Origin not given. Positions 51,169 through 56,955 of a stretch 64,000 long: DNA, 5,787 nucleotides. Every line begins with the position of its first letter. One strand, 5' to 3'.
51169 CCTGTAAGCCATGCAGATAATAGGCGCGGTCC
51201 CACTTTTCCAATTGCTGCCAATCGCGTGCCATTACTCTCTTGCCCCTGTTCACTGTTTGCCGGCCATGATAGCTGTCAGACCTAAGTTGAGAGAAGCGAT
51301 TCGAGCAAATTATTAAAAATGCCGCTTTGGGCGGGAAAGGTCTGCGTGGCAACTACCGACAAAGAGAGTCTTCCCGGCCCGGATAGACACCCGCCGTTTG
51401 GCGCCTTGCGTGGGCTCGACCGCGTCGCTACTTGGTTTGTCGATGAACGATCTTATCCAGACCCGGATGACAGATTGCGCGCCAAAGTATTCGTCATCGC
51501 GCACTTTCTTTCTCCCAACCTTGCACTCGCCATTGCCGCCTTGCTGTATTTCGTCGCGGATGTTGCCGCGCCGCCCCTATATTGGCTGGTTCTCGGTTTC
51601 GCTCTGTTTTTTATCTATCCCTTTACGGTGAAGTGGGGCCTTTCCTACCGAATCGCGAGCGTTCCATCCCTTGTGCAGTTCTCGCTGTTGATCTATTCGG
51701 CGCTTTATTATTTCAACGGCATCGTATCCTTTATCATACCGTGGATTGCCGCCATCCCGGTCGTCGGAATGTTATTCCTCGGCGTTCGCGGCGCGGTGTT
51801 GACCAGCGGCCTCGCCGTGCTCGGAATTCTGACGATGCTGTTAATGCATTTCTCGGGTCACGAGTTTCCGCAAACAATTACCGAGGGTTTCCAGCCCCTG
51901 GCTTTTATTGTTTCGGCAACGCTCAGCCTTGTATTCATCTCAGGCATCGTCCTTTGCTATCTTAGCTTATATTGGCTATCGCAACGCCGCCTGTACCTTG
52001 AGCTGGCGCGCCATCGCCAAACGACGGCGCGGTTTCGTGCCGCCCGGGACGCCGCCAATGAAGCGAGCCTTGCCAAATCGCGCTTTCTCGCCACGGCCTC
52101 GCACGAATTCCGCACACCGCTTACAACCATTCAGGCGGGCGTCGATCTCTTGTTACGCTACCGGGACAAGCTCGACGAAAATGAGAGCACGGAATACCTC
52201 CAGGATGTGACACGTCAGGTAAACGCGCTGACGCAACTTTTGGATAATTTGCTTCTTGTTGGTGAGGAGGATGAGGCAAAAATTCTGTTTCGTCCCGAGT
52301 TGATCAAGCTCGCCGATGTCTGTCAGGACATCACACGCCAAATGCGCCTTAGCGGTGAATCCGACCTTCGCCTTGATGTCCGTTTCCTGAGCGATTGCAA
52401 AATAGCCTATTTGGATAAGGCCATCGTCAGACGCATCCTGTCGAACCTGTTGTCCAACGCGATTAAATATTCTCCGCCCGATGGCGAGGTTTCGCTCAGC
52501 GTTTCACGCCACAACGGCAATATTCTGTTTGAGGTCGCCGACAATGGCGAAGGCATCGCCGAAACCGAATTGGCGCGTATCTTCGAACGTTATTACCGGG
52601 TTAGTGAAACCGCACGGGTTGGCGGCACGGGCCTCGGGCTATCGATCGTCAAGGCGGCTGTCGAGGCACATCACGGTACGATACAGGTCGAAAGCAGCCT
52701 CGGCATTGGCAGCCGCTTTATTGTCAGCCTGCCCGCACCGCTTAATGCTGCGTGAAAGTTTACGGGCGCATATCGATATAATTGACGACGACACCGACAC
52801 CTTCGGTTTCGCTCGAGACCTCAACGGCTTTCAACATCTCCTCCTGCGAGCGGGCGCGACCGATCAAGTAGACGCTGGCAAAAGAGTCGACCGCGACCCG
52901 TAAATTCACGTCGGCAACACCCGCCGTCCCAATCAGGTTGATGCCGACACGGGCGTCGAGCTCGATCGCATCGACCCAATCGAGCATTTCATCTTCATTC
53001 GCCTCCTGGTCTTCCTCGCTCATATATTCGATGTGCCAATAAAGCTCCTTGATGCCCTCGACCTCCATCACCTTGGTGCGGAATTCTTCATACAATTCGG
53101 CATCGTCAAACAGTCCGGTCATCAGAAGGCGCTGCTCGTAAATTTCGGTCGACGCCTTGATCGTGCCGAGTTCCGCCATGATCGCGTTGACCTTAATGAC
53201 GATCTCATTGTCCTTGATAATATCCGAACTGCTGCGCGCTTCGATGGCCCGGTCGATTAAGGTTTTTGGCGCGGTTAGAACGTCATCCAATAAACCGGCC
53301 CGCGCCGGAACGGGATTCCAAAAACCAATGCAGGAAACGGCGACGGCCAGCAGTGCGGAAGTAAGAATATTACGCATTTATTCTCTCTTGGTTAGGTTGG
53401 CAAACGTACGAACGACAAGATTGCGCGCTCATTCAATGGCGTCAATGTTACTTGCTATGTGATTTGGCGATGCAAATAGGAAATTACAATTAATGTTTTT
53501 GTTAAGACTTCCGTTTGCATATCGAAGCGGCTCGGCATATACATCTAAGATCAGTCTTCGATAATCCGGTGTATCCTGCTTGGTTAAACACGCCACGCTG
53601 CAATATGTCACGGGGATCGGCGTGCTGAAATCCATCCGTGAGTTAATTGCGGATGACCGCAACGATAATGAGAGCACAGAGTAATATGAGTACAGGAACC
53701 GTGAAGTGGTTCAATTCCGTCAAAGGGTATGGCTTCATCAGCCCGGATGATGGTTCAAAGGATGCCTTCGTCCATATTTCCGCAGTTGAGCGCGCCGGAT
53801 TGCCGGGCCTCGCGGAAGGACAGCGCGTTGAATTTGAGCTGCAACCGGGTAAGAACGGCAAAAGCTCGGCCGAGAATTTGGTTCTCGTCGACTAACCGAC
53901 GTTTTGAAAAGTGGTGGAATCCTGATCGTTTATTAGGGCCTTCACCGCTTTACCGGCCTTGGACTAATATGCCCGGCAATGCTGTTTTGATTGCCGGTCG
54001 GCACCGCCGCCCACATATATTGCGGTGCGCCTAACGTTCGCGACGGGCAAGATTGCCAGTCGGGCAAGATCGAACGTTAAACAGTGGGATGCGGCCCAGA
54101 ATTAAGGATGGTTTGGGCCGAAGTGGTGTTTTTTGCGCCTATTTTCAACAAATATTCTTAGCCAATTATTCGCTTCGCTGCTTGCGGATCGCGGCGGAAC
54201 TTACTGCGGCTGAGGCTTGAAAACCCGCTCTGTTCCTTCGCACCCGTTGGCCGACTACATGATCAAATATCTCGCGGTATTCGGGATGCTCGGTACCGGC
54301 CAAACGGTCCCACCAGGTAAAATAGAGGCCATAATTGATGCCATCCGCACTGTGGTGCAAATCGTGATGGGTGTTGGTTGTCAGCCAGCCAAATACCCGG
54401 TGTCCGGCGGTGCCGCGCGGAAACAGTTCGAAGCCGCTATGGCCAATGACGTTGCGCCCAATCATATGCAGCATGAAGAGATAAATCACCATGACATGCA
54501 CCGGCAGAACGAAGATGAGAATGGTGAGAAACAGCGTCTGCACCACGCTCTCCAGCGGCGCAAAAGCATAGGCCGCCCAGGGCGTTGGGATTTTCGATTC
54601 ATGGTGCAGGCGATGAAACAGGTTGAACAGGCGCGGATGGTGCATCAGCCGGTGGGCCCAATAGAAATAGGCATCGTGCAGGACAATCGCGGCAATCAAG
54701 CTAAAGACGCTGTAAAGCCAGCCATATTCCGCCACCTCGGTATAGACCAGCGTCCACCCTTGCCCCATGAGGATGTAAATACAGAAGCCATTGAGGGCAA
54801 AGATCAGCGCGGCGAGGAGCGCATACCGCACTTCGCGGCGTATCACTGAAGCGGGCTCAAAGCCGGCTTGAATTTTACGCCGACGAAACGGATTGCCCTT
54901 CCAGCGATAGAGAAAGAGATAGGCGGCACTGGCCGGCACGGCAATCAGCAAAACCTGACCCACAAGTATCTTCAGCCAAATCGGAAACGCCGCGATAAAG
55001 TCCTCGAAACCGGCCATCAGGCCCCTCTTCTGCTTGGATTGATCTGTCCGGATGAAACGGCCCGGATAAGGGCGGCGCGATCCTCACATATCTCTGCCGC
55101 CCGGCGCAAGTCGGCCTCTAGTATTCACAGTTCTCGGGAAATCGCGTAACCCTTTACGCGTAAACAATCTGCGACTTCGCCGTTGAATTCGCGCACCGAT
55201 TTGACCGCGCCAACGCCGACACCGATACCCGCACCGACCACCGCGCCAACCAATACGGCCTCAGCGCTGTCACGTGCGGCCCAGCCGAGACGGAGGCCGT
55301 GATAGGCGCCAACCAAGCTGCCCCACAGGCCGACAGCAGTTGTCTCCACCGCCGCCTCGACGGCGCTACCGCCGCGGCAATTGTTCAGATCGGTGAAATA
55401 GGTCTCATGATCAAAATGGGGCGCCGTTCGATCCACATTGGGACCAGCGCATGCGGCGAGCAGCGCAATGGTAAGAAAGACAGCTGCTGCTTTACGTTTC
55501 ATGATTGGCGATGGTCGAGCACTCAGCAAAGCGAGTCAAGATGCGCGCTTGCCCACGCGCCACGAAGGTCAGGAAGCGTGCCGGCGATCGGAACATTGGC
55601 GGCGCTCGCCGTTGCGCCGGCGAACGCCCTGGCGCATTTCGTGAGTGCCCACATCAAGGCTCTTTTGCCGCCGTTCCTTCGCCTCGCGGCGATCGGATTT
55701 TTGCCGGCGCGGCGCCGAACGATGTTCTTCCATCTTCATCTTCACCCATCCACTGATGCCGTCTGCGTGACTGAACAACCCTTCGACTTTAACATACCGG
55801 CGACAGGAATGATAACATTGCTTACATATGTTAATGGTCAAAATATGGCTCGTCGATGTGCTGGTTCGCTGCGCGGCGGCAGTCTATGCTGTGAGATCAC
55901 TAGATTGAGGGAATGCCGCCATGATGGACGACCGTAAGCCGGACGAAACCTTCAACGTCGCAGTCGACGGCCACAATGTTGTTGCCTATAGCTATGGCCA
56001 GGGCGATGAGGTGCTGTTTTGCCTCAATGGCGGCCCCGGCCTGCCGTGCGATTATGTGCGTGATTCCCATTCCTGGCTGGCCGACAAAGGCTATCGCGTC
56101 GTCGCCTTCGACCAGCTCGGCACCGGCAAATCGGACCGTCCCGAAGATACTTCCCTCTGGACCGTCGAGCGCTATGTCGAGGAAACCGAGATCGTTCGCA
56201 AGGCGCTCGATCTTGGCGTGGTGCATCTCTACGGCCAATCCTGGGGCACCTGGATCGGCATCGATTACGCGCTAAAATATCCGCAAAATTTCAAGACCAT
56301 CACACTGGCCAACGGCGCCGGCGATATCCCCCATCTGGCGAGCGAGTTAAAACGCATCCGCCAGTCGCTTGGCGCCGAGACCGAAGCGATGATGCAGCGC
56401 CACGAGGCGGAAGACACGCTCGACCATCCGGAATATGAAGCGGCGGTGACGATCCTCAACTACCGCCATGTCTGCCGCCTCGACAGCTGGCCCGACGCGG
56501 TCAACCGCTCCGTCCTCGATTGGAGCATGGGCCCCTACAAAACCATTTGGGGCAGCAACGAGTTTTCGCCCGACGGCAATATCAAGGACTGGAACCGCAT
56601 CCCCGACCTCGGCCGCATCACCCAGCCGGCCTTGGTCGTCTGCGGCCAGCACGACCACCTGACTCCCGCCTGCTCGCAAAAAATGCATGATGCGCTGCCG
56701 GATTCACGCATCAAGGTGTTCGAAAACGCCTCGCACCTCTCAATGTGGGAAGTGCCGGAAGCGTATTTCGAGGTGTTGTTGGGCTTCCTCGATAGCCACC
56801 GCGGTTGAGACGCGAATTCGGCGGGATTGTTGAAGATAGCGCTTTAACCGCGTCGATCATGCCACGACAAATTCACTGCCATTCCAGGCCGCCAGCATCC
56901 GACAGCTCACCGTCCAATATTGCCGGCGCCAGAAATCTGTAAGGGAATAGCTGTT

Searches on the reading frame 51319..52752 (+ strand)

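Call 43: search_protein_families(library=pfam, proteins=[window:51319-52752:+], max_evalue=0.0001)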
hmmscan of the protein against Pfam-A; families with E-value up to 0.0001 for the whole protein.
window:51319-52752:+ (478 aa): 2 families
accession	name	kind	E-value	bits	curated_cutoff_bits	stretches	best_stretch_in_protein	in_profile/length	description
PF02518.31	HATPase_c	-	3.1e-30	105.3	26.4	1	367-474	3-110/111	Histidine kinase-, DNA gyrase B-, and HSP90-like ATPase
PF00512.31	HisKA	-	5.7e-14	52.3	26.9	1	252-315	1-61/66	His Kinase A (phospho-acceptor) domain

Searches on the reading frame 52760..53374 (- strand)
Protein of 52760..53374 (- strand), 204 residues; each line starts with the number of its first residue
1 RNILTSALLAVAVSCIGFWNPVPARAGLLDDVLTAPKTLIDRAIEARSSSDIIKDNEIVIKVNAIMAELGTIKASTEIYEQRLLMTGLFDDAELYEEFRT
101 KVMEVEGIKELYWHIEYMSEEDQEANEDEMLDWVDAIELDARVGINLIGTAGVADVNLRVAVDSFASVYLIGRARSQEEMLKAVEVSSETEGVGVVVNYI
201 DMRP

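Call 43: search_protein_families(library=pfam, proteins=[window:52760-53374:-], max_evalue=0.0001)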
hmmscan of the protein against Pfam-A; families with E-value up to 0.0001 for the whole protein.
window:52760-53374:- (204 aa): 1 family
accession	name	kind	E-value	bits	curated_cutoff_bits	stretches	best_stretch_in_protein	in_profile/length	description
PF04972.22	BON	-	2e-07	31.6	27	1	150-203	16-68/69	BON domain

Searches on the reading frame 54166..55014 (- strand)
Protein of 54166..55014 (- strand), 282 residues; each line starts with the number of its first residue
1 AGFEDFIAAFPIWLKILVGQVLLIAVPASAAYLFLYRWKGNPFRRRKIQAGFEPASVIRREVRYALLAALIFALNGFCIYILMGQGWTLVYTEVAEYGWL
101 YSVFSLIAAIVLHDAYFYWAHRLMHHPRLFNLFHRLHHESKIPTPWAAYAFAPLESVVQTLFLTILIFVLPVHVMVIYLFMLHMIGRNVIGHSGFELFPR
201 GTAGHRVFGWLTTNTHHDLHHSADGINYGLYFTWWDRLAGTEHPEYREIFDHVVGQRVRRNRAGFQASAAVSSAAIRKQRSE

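Call 43: search_protein_families(library=pfam, proteins=[window:54166-55014:-], max_evalue=0.0001)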
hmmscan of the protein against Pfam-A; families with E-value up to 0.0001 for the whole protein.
window:54166-55014:- (282 aa): 1 family
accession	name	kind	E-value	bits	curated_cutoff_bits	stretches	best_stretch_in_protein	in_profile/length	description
PF04116.19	FA_hydroxylase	-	1.2e-26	94.1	31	1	107-241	2-132/132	Fatty acid hydroxylase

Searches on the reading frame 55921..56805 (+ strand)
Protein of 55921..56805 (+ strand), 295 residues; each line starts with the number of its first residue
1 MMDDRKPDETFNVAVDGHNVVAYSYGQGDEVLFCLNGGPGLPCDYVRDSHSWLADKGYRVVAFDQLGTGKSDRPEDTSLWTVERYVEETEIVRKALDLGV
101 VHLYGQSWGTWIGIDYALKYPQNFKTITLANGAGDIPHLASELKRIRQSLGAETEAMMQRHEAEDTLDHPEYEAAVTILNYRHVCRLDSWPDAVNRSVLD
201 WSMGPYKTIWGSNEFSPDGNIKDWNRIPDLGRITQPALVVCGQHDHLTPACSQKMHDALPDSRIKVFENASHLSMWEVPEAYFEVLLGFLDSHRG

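Call 43: search_protein_families(library=pfam, proteins=[window:55921-56805:+], max_evalue=0.0001)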
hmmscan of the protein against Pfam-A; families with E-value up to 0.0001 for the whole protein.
window:55921-56805:+ (295 aa): 4 families
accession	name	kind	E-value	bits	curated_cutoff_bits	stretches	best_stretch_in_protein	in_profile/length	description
PF00561.26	Abhydrolase_1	-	4.1e-26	92.6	25.8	1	31-277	2-243/245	alpha/beta hydrolase fold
PF12146.15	Hydrolase_4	-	7.5e-15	55.3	27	1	49-151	23-127/239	Serine aminopeptidase, S33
PF12697.13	Abhydrolase_6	-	9.4e-14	53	26.3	1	35-284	4-216/217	Alpha/beta hydrolase family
PF02129.25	Peptidase_S15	-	6.9e-05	23.1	23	0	45-272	37-260/262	X-Pro dipeptidyl-peptidase (S15 family)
